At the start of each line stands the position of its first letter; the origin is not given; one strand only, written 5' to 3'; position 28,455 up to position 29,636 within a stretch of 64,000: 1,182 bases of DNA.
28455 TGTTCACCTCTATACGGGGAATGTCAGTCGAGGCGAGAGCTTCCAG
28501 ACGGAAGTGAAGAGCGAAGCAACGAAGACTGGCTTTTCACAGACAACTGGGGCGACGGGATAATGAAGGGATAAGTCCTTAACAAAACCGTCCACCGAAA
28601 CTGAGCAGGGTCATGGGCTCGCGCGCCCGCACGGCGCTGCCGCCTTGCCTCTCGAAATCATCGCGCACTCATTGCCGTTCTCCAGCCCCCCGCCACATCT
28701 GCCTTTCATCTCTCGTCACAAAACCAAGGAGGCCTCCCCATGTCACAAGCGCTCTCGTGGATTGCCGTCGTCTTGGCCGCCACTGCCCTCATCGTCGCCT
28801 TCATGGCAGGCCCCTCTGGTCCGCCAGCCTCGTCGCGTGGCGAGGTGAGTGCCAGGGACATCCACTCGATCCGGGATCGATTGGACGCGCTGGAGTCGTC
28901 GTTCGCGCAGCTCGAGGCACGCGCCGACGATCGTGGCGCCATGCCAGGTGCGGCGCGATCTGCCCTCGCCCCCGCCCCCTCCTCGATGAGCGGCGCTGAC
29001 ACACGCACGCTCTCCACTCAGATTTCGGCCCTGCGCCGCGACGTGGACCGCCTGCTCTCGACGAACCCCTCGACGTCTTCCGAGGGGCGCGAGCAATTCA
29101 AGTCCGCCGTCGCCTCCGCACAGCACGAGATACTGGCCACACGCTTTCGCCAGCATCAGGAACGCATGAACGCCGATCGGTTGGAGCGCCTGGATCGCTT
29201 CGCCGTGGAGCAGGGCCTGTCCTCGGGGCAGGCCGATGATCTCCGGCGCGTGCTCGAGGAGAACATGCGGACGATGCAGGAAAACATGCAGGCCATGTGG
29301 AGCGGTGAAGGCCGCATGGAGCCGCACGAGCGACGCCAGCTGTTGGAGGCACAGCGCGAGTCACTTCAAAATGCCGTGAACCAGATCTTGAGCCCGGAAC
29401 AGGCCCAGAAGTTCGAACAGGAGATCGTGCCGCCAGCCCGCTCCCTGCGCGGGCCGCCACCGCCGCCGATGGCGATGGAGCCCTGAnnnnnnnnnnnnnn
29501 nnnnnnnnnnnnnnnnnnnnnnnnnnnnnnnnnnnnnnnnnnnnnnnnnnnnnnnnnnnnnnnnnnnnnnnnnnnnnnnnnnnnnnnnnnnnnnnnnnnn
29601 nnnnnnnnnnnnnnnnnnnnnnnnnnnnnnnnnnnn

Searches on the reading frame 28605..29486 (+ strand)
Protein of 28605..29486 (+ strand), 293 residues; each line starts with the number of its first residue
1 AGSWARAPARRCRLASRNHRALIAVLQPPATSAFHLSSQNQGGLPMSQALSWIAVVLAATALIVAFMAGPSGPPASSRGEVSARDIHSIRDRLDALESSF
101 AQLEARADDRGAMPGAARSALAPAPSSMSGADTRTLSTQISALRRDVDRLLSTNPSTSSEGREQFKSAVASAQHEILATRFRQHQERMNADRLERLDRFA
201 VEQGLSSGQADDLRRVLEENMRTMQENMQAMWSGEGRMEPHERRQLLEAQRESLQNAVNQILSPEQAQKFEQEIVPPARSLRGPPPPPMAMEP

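Call 8: search_protein_families(library=pfam, proteins=[window:28605-29486:+], max_evalue=0.001)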
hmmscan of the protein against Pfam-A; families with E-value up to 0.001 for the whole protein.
window:28605-29486:+ (293 aa): 1 family
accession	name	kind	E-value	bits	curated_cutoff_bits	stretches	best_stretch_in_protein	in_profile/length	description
PF14282.11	FlxA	-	0.00017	22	26.3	0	124-188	10-72/101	FlxA-like protein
